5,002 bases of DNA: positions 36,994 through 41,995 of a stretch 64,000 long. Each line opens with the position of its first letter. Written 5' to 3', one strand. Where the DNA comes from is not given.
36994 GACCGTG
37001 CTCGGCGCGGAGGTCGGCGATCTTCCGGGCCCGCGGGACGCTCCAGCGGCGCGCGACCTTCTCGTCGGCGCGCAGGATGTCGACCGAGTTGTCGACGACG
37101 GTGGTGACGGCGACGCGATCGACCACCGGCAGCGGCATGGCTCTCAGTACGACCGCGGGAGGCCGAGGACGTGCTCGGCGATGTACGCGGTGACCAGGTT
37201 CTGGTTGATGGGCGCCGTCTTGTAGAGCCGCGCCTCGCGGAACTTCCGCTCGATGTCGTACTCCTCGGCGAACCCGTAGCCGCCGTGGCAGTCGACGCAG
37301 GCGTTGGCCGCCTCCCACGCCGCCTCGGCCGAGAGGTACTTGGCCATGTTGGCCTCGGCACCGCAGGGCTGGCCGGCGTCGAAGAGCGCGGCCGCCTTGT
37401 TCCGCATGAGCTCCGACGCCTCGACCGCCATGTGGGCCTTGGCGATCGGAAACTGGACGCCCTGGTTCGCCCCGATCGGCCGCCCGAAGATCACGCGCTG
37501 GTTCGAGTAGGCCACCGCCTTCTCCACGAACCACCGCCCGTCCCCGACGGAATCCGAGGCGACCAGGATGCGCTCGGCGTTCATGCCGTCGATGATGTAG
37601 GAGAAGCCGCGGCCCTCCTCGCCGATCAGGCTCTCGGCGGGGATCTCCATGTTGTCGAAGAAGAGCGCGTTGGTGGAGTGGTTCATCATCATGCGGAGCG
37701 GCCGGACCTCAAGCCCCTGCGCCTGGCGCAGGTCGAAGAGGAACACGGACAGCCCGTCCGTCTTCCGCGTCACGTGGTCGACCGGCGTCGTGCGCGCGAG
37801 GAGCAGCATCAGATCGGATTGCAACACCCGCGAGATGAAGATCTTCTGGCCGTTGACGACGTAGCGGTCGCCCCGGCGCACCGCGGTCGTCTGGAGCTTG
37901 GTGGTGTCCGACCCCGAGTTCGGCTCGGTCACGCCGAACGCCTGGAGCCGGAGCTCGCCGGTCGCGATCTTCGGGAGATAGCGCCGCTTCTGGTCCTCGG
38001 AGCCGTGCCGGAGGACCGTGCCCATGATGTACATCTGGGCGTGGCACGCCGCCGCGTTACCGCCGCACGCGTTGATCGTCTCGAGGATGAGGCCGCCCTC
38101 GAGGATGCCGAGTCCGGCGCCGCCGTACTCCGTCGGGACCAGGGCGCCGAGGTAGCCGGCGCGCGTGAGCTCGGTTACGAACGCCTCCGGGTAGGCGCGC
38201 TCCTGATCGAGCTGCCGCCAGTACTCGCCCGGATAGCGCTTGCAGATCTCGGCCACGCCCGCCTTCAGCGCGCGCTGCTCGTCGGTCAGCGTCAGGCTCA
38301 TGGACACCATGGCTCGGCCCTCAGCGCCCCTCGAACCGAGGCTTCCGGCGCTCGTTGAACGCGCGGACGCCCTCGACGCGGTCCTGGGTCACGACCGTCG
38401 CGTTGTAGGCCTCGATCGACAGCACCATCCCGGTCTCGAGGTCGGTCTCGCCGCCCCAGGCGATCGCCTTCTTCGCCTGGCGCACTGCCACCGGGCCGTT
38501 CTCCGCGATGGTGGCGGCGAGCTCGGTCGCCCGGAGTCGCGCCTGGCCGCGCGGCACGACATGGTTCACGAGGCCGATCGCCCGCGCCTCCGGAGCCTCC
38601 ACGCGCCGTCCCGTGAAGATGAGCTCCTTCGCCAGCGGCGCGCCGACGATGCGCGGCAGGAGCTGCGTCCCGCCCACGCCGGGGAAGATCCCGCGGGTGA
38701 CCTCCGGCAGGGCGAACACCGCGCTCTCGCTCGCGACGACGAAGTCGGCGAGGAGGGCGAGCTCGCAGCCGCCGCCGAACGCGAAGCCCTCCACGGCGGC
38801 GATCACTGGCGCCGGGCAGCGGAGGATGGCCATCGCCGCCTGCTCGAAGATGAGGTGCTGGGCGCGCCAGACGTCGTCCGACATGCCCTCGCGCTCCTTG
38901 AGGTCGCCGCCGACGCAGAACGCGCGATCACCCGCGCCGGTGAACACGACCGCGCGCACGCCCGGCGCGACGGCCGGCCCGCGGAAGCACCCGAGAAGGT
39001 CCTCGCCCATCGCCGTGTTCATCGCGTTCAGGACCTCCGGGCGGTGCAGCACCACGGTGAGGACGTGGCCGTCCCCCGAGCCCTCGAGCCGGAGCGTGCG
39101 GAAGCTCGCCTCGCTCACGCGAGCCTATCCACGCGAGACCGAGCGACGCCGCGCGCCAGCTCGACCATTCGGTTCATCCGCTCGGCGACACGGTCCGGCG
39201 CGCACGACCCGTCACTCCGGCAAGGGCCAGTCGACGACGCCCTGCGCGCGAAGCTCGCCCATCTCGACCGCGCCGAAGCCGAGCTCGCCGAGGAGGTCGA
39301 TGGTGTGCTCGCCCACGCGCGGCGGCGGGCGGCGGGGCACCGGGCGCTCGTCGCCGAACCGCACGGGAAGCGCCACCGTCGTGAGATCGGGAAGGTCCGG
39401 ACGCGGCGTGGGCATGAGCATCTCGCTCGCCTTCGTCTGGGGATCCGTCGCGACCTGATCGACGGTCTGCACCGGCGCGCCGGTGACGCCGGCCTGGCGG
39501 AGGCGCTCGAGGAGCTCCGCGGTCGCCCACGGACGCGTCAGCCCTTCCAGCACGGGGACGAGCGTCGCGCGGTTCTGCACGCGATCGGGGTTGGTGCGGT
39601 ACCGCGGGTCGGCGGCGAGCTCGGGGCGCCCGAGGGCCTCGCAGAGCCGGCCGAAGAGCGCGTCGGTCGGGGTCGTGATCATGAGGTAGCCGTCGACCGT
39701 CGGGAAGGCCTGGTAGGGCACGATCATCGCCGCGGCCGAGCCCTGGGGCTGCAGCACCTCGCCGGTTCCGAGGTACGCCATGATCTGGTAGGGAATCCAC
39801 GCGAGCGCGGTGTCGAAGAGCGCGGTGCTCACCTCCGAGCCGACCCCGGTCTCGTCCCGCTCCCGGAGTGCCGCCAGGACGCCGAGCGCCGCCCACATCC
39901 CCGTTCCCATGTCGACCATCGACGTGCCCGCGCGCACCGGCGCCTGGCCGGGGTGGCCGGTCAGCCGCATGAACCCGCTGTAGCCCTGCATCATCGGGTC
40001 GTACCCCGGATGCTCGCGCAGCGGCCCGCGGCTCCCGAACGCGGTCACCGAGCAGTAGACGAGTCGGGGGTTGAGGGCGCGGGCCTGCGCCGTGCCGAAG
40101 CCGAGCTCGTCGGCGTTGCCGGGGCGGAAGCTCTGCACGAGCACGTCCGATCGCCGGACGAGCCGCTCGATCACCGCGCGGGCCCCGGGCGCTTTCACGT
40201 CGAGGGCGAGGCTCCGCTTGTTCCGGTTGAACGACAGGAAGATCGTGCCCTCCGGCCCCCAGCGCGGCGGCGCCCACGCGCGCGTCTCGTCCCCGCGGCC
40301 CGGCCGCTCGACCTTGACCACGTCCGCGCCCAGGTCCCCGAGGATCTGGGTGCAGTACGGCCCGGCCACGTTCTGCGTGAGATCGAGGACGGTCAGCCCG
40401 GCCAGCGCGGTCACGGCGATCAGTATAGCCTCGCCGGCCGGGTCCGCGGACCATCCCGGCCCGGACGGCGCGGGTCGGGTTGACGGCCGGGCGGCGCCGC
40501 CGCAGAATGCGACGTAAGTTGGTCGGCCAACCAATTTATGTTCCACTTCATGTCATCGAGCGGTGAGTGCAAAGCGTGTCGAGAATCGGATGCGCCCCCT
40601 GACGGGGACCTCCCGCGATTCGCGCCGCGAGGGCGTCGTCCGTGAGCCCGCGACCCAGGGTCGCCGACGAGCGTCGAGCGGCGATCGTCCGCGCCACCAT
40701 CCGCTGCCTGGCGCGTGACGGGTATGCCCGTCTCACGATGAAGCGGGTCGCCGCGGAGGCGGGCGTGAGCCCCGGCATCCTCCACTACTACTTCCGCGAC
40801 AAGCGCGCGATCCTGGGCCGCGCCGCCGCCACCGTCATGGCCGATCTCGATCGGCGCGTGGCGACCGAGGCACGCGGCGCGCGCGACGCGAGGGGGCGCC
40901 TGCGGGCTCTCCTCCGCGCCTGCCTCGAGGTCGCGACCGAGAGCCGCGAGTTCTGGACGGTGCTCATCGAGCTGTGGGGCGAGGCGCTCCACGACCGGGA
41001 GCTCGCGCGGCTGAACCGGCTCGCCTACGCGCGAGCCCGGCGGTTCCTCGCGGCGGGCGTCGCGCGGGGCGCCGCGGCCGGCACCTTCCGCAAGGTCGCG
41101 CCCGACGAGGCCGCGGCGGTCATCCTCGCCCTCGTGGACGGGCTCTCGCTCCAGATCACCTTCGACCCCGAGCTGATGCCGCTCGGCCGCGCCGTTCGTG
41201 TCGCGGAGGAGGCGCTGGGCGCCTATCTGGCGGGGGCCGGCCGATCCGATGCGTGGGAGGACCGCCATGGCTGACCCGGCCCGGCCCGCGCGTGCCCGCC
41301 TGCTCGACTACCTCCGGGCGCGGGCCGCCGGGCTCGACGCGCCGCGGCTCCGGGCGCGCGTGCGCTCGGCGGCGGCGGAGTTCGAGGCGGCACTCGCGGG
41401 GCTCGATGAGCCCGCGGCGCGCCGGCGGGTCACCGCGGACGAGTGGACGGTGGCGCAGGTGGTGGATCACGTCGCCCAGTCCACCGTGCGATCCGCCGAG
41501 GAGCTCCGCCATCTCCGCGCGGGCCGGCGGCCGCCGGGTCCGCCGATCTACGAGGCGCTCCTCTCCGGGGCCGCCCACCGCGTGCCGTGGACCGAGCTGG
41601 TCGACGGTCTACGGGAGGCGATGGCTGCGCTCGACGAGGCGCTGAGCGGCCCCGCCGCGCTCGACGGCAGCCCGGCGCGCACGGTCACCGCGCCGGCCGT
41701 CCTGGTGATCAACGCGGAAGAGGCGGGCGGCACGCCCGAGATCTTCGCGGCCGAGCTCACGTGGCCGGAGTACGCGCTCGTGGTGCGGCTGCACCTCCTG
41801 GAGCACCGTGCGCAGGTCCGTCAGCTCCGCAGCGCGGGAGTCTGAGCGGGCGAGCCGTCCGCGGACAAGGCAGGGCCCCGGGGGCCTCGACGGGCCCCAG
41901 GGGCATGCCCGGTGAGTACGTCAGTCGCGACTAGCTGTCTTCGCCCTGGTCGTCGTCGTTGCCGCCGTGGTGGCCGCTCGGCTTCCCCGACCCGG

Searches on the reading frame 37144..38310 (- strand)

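Call 7: search_protein_families(library=pfam, proteins=[window:37144-38310:-], max_evalue=0.001)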
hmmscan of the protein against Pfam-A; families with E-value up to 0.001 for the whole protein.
window:37144-38310:- (388 aa): 4 families
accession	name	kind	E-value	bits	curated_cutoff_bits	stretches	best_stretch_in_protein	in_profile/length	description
PF00441.29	Acyl-CoA_dh_1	-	3.5e-35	121.8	22.4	1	233-365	1-133/150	Acyl-CoA dehydrogenase, C-terminal domain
PF02771.21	Acyl-CoA_dh_N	-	1.7e-24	86.8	22.9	1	9-119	1-113/113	Acyl-CoA dehydrogenase, N-terminal domain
PF02770.24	Acyl-CoA_dh_M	-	6.1e-20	71.6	33.3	1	124-221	1-97/97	Acyl-CoA dehydrogenase, middle domain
PF08028.16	Acyl-CoA_dh_2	-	6e-14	52.9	22.7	1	251-362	4-125/134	Acyl-CoA dehydrogenase, C-terminal domain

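Call 8: search_protein_families(library=ncbifam, proteins=[window:37144-38310:-], max_evalue=0.001)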
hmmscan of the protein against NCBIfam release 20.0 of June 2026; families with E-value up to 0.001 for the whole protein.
window:37144-38310:- (388 aa): 22 families
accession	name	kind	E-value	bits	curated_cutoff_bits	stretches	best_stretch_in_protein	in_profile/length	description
NF042972.1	AcrlCoAredClosAcrC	equivalog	7.2e-75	252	640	1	4-362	1-357/378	acryloyl-CoA reductase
NF045552.1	GlutCoADH_Des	equivalog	1.2e-64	218.9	470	1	4-384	1-382/387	glutaryl-CoA dehydrogenase Acd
NF008997.0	PRK12341.1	equivalog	1.7e-61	208.4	537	1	4-369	1-364/382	acyl-CoA dehydrogenase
NF042439.1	SulpropCoADesulf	equivalog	8e-60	202.6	600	1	32-383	17-372/379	3-sulfinopropanoyl-CoA desulfinase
NF002885.1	PRK03354.1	equivalog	1.3e-51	175.8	540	1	4-364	1-356/378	crotonobetainyl-CoA dehydrogenase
TIGR03207.1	cyc_hxne_CoA_dh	equivalog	1.6e-49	168.6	575.35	1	14-364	7-354/372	cyclohexanecarboxyl-CoA dehydrogenase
NF043006.1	CyhCrbnylCoADH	equivalog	1.1e-47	162.8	650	1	45-364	41-358/380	cyclohexane-1-carbonyl-CoA dehydrogenase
NF045652.1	ProlPCPDhRedW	equivalog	3.3e-47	161.1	650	1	49-349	41-342/376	L-prolyl-[peptidyl-carrier protein] dehydrogenase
NF058590.1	AcCoDHFadEBacil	equivalog_domain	1.5e-46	159.1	600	2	8-312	21-322/586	acyl-CoA dehydrogenase FadE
NF053553.1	prodigi_MBC_PigA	equivalog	1.3e-45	156.2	500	1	4-358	1-356/381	prodigiosin MBC biosynthesis dehydrogenase PigA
TIGR03204.1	pimC_large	equivalog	4.4e-33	114.7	623.85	1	48-307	49-302/395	pimeloyl-CoA dehydrogenase large subunit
TIGR03203.1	pimD_small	equivalog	1e-25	90.6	652.7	1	7-360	3-355/378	pimeloyl-CoA dehydrogenase small subunit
NF007000.1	PRK09463.1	subfamily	2.9e-24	85.4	600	1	8-349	43-400/726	acyl-CoA dehydrogenase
NF052270.1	Staph_DH_FadE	equivalog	4.9e-24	84.8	600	1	97-361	115-373/400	acyl-CoA dehydrogenase FadE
NF009586.0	PRK13026.1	subfamily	9.2e-20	70.5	608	1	9-348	80-434/777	acyl-CoA dehydrogenase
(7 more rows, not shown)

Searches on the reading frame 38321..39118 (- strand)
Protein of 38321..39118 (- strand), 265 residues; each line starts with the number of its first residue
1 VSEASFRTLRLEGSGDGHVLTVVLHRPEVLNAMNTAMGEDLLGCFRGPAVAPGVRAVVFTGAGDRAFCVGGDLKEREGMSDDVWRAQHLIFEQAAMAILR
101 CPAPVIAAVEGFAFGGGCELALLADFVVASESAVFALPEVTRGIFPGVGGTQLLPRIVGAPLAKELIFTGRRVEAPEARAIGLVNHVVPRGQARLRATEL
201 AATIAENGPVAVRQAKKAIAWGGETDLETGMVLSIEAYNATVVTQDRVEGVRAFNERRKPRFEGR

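Call 7: search_protein_families(library=pfam, proteins=[window:38321-39118:-], max_evalue=0.001)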
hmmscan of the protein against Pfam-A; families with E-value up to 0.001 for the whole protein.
window:38321-39118:- (265 aa): 2 families
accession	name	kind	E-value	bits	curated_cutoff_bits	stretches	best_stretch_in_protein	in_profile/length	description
PF00378.25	ECH_1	-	9.3e-62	209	27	1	18-264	5-250/251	Enoyl-CoA hydratase/isomerase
PF16113.10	ECH_2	-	3.6e-38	132.4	27.2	1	21-192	3-176/335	Enoyl-CoA hydratase/isomerase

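Call 8: search_protein_families(library=ncbifam, proteins=[window:38321-39118:-], max_evalue=0.001)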
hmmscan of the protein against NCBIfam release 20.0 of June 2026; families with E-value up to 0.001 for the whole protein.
window:38321-39118:- (265 aa): 73 families (the best 25 are shown)
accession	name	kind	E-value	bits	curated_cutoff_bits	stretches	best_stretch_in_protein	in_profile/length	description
NF005802.0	PRK07657.1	equivalog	1.4e-80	270.6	363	1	17-264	12-259/260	enoyl-CoA hydratase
NF051848.1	EnCoAHydtEchA19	equivalog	1.6e-66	224.5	400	1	16-265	7-258/258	enoyl-CoA hydratase EchA19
NF006007.0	PRK08138.1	subfamily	2e-63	214.2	355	1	18-265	17-261/261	enoyl-CoA hydratase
NF004475.0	PRK05809.1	subfamily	2.5e-62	210.7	394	1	16-264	11-259/260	short-chain-enoyl-CoA hydratase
NF007239.0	PRK09674.1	equivalog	3.3e-61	207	371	1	17-265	12-257/257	2,3-dehydroadipyl-CoA hydratase PaaF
NF042430.2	EnCoAhydt_DpgD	equivalog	5e-56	190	400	1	16-264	4-257/258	enoyl-CoA-hydratase DpgD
NF004517.0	PRK05862.1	equivalog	1.2e-54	185.5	396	1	16-264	11-256/257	enoyl-CoA hydratase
NF006699.0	PRK09245.1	subfamily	8.2e-52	176.1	354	1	15-265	9-266/266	crotonase/enoyl-CoA hydratase family protein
NF006100.0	PRK08252.1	subfamily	5.3e-51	173.7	282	1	16-265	10-254/254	crotonase/enoyl-CoA hydratase family protein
NF004634.0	PRK05980.1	equivalog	1.6e-50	171.9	375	1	19-264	13-262/263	crotonase/enoyl-CoA hydratase family protein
NF004840.0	PRK06190.1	equivalog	2.4e-50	171.5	253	1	16-248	11-244/260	enoyl-CoA hydratase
NF005864.0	PRK07799.1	equivalog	3.1e-50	170.8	316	1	16-264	15-265/266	crotonase/enoyl-CoA hydratase family protein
NF046063.1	oxepin_alt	equivalog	6.8e-50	169.9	300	1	15-261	6-254/254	oxepin-CoA hydrolase, alternative type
NF006566.0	PRK09076.1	subfamily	2.6e-49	168.1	286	1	11-263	7-258/260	enoyl-CoA hydratase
NF004781.0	PRK06127.1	subfamily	3.8e-49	167.8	291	1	7-265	9-269/269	enoyl-CoA hydratase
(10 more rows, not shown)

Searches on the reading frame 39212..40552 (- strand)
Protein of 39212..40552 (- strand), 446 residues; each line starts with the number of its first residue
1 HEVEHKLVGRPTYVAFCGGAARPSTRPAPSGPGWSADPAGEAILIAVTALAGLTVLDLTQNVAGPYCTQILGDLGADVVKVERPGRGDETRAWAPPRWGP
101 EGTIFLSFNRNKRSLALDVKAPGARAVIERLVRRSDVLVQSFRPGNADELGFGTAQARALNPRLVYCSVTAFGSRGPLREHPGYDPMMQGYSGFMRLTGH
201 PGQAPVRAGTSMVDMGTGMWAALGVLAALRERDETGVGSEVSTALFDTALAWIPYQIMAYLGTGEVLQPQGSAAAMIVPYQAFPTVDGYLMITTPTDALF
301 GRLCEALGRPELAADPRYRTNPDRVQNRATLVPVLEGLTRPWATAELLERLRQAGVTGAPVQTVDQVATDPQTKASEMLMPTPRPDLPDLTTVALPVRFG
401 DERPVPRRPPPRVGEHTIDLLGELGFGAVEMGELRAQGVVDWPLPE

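Call 18: search_protein_families(library=pfam, proteins=[window:39212-40552:-], max_evalue=0.001)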
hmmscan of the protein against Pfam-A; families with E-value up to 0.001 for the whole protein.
window:39212-40552:- (446 aa): 1 family
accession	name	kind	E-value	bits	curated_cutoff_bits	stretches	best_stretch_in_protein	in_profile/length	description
PF02515.22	CoA_transf_3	-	8.4e-128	427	23.3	1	50-417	1-366/366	CoA-transferase family III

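Call 49: search_protein_families(library=ncbifam, proteins=[window:39212-40414:-], max_evalue=0.00001)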
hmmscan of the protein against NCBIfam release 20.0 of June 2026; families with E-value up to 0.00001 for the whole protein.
window:39212-40414:- (400 aa): 7 families
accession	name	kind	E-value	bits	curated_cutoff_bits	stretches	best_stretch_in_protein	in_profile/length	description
NF052585.1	SucGlutTfsCaiB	equivalog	3.5e-91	305.7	750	1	3-378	7-388/394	succinate--glutarate CoA-transferase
NF008511.0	PRK11430.1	equivalog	1e-77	261.8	522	1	4-334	10-339/381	CoA:oxalate CoA-transferase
NF041294.1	Scnl_mescCoAtase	equivalog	6.3e-74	249.4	700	1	1-375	1-380/381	succinyl-CoA:mesaconate CoA-transferase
TIGR03253.1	oxalate_frc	equivalog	5.2e-70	236.2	504.2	2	2-205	2-205/416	formyl-CoA transferase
NF003809.0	PRK05398.1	subfamily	7.1e-70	235.6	442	2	2-204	3-205/416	formyl-CoA transferase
NF002914.1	PRK03525.1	equivalog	6.2e-27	94.5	413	1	3-394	9-397/400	L-carnitine CoA-transferase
TIGR04253.1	mesacon_CoA_iso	equivalog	6.7e-23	81.3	725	1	4-395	3-401/403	2-methylfumaryl-CoA isomerase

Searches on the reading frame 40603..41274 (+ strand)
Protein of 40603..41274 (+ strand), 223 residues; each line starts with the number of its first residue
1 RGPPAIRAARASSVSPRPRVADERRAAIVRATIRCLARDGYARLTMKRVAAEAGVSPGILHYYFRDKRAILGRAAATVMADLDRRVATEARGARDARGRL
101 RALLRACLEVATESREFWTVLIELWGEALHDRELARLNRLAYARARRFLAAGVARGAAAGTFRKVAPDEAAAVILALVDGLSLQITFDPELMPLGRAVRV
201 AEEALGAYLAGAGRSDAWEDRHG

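Call 18: search_protein_families(library=pfam, proteins=[window:40603-41274:+], max_evalue=0.001)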
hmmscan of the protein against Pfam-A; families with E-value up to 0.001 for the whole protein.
window:40603-41274:+ (223 aa): 3 families
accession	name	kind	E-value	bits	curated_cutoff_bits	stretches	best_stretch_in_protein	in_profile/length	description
PF13977.11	TetR_C_6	-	2.5e-23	82.9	27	1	96-209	1-114/115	BetI-type transcriptional repressor, C-terminal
PF00440.29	TetR_N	-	9.9e-14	51.3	24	1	28-72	1-45/47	Bacterial regulatory proteins, tetR family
PF17932.6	TetR_C_24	-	9.2e-06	26.3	26.4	1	95-180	3-86/114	Tetracyclin repressor-like, C-terminal domain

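Call 68: search_protein_families(library=ncbifam, proteins=[window:40642-41274:+], max_evalue=0.01)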
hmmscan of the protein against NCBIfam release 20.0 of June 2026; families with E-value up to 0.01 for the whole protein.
window:40642-41274:+ (210 aa): 19 families
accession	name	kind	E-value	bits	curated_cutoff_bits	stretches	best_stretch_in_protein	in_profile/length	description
TIGR03384.1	betaine_BetI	equivalog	2.1e-31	109.1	201.3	1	3-192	1-185/189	choline-binding transcriptional repressor BetI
NF001978.0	PRK00767.1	equivalog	1.7e-26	93.2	118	1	4-197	3-192/197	transcriptional regulator BetI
NF011572.0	PRK14996.1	equivalog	1.4e-10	41.4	144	1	9-169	7-163/192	TetR family transcriptional regulator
NF041196.1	ScbR_bind_reg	equivalog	1e-09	38.9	150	1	11-170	7-163/191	ScbR family autoregulator-binding transcription factor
NF050111.1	TransRegSACE7040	equivalog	2.6e-09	37.3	250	1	10-138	1-120/186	SACE_7040 family transcriptional regulator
NF053878.1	FATransRegFadRBac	equivalog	8.7e-09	35.4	200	1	11-104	4-97/190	fatty acid metabolism transcriptional regulator FadR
NF038211.1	MFT_alt_reg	equivalog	1.1e-08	35.7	285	1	13-97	4-84/193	mycofactocin system transcriptional regulator MftR2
NF033703.1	transcr_KstR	equivalog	1.4e-06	28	280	1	9-93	6-90/185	cholesterol catabolism transcriptional regulator KstR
NF007949.0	PRK10668.1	equivalog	6.7e-06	25.7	271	1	7-110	8-111/216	multidrug efflux transporter transcriptional repressor AcrR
NF037937.1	septum_RefZ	equivalog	1.1e-05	25.4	180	1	13-104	2-95/195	forespore capture DNA-binding protein RefZ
NF053731.1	TransRegFasRMycb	equivalog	1.4e-05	24.9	330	1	9-100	10-101/199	HTH-type transcriptional activator FasR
TIGR03613.1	RutR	equivalog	3.3e-05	23.9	368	1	4-58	2-56/202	pyrimidine utilization regulatory protein R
NF051852.1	efflux_TF_MtrR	exception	5.5e-05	23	280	1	11-94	11-95/205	multidrug efflux system transcriptional repressor MtrR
NF007015.0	PRK09480.1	equivalog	0.00035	20.2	120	1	8-125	8-125/197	nucleoid occlusion factor SlmA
NF010319.1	PRK13756.1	equivalog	0.0004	20.3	265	1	12-72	4-64/199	tetracycline resistance transcriptional repressor TetR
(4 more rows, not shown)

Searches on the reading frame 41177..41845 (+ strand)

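Call 18: search_protein_families(library=pfam, proteins=[window:41177-41845:+], max_evalue=0.001)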
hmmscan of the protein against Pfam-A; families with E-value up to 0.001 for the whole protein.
window:41177-41845:+ (222 aa): 3 families
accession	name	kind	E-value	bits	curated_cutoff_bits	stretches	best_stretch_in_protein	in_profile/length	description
PF12867.12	DinB_2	-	1.6e-06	29.1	24.8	1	64-182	4-120/128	DinB superfamily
PF11716.13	MDMPI_N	-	1.9e-05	25.8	24.2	1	62-160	1-104/140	Mycothiol maleylpyruvate isomerase N-terminal domain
PF04978.18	MST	-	0.00014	22.8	27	1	58-163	2-106/149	Mycothiol-S-transferase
